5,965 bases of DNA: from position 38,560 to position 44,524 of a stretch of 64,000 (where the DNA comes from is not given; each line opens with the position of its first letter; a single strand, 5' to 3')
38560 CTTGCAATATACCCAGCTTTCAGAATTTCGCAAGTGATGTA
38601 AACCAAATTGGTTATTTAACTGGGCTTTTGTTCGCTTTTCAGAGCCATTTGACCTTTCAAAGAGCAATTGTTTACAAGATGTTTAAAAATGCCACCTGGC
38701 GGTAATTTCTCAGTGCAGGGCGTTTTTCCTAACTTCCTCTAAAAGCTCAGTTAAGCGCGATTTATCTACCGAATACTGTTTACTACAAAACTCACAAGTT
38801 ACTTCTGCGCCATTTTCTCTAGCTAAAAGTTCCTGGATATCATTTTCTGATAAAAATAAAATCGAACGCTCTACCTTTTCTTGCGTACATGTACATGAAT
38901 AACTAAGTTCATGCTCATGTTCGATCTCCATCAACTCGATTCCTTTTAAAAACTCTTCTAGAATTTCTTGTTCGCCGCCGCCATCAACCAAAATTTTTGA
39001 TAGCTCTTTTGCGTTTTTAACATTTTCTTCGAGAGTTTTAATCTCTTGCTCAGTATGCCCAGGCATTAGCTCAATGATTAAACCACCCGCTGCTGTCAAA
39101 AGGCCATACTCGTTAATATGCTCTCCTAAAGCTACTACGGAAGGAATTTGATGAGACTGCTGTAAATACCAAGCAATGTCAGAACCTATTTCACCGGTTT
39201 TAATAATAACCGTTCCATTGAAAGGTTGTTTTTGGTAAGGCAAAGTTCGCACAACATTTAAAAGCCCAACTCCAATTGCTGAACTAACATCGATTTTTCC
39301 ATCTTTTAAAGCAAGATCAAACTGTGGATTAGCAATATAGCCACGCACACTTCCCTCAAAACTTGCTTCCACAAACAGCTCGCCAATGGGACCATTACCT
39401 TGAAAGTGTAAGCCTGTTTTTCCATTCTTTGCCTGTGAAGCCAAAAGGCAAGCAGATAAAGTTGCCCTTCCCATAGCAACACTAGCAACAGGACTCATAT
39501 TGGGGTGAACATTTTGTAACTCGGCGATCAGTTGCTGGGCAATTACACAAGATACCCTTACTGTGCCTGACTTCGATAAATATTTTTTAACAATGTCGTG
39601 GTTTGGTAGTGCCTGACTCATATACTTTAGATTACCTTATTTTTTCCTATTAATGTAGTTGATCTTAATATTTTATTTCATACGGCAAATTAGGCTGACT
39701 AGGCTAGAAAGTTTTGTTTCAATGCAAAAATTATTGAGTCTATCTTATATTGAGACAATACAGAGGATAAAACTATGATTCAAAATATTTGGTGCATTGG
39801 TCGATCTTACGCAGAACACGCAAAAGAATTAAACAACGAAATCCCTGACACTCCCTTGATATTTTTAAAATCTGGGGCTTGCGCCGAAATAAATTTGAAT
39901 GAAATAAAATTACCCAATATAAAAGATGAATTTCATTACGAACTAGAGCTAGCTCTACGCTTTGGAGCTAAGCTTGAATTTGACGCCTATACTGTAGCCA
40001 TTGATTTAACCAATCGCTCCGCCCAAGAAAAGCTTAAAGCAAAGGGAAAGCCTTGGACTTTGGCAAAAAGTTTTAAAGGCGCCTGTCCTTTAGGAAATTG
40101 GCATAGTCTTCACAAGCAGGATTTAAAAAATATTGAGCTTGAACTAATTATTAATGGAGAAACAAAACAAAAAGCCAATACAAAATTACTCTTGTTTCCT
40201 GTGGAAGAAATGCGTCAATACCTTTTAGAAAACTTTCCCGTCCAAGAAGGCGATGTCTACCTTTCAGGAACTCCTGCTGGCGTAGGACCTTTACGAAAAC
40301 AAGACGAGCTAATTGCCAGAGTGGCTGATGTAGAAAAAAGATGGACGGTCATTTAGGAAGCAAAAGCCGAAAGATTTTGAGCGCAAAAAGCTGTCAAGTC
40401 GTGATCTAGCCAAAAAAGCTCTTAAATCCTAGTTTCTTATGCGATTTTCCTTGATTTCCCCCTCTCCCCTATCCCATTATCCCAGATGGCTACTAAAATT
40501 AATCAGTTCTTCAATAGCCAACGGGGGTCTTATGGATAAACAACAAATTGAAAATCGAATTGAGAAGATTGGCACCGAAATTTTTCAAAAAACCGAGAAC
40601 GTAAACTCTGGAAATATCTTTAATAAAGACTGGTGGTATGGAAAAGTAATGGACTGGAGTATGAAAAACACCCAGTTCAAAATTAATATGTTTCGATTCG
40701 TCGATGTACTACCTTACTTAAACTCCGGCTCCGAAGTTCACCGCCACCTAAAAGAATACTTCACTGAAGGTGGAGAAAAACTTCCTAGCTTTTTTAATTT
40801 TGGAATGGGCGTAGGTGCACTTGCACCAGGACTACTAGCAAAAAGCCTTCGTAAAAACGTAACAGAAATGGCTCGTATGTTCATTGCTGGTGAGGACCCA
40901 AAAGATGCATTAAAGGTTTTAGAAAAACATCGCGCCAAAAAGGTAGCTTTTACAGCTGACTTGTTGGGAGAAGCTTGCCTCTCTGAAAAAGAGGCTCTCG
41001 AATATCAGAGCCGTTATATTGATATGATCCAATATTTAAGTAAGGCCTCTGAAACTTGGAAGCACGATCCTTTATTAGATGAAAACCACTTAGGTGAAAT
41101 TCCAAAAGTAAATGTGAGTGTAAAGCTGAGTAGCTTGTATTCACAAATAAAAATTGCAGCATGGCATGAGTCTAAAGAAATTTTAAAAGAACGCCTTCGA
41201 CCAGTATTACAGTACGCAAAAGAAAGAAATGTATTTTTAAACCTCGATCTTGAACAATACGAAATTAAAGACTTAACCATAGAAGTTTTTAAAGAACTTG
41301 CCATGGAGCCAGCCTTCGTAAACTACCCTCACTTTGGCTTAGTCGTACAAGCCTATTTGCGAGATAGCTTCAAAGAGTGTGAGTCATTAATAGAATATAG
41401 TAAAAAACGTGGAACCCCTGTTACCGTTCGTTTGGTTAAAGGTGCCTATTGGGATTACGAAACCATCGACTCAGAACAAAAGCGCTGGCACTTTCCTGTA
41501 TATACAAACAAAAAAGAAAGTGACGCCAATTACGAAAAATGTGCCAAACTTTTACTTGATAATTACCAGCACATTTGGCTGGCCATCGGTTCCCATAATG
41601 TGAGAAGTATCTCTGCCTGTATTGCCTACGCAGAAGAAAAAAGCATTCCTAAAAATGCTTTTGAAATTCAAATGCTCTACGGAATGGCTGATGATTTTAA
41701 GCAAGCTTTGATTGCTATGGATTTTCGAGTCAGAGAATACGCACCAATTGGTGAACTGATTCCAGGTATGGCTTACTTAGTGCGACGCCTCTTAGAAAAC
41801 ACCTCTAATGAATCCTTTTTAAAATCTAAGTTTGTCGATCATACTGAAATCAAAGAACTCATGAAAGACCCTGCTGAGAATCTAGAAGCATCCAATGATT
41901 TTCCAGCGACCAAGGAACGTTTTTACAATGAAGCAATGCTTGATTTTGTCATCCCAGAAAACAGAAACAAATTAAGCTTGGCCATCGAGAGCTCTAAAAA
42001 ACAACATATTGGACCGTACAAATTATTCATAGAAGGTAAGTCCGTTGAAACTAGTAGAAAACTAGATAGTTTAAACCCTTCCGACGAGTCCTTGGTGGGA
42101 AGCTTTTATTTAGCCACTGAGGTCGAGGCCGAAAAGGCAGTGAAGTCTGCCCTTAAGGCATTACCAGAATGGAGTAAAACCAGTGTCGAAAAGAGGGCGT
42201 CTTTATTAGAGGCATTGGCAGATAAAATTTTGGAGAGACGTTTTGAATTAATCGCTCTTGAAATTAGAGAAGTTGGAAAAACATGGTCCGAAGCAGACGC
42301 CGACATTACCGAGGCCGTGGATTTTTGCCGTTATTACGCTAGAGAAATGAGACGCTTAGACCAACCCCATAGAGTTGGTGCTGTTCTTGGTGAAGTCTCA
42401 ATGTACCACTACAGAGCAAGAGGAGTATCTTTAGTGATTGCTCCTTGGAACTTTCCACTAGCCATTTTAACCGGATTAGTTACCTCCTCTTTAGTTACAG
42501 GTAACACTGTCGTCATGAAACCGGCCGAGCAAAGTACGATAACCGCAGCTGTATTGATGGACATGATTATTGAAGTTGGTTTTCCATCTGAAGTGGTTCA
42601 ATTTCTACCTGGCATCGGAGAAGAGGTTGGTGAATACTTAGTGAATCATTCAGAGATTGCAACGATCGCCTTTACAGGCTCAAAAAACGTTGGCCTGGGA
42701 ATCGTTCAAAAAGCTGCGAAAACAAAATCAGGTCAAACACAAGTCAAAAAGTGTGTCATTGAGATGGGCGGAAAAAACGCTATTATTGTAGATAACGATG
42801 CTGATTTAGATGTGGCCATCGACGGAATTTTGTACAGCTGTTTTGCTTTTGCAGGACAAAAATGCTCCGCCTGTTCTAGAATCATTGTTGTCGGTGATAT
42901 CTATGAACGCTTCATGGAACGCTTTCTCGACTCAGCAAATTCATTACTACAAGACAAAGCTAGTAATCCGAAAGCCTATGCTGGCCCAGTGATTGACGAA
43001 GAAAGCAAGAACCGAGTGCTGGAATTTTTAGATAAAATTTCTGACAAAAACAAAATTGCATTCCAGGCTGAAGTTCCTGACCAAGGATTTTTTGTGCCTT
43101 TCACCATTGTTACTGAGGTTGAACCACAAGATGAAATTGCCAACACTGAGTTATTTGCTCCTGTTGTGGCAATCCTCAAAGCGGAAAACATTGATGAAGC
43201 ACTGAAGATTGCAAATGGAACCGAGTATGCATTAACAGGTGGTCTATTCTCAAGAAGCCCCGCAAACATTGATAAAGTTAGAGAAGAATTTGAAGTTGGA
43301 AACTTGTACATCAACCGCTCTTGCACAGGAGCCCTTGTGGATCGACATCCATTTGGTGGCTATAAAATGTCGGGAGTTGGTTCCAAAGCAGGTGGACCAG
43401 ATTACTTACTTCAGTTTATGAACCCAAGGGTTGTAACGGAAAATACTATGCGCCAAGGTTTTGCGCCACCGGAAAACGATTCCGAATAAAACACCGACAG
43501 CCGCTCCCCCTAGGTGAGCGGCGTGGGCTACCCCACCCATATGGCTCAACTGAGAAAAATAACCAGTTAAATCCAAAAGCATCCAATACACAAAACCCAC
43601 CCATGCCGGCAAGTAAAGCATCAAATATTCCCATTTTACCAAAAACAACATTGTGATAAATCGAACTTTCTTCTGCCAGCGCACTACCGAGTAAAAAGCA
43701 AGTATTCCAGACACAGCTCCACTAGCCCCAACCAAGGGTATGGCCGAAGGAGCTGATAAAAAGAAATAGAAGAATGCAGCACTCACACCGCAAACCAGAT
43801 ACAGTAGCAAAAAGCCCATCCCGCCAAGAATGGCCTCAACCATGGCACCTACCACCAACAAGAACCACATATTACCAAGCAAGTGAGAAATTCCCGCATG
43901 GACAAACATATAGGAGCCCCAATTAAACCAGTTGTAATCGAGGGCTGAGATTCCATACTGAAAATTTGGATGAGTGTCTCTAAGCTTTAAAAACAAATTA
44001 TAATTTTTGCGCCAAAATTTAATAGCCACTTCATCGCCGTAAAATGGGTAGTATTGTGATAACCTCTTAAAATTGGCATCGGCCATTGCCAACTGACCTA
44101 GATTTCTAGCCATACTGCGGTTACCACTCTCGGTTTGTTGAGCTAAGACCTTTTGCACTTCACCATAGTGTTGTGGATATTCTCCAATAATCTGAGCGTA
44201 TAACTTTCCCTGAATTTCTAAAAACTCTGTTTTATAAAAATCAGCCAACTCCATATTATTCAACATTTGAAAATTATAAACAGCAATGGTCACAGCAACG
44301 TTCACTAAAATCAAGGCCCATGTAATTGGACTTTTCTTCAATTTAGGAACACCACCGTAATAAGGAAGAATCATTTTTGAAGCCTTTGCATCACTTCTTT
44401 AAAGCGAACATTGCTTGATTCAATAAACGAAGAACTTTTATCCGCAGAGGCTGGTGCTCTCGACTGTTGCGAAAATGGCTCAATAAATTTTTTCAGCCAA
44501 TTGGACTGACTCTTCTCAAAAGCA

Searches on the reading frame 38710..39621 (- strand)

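Call 79: search_protein_families(library=pfam, proteins=[window:38710-39621:-], max_evalue=0.00001)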
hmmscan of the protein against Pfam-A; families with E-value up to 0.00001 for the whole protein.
window:38710-39621:- (303 aa): 1 family
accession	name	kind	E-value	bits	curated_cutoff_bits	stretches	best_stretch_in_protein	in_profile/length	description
PF01430.24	HSP33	-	1.4e-72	244.8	21.4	1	9-286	1-273/273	Hsp33 protein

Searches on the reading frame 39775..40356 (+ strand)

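Call 79: search_protein_families(library=pfam, proteins=[window:39775-40356:+], max_evalue=0.00001)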
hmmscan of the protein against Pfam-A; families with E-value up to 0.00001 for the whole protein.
window:39775-40356:+ (193 aa): 1 family
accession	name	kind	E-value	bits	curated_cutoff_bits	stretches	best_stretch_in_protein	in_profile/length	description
PF01557.24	FAA_hydrolase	-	5.6e-37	127.9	23.9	1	5-177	2-190/214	Fumarylacetoacetate (FAA) hydrolase C-terminal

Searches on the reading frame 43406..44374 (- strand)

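Call 79: search_protein_families(library=pfam, proteins=[window:43406-44374:-], max_evalue=0.00001)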
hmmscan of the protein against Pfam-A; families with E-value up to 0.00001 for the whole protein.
window:43406-44374:- (322 aa): 1 family
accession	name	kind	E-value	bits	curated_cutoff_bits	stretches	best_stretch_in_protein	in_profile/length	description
PF01694.28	Rhomboid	-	1.5e-27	97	22.6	1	149-302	4-141/143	Rhomboid domain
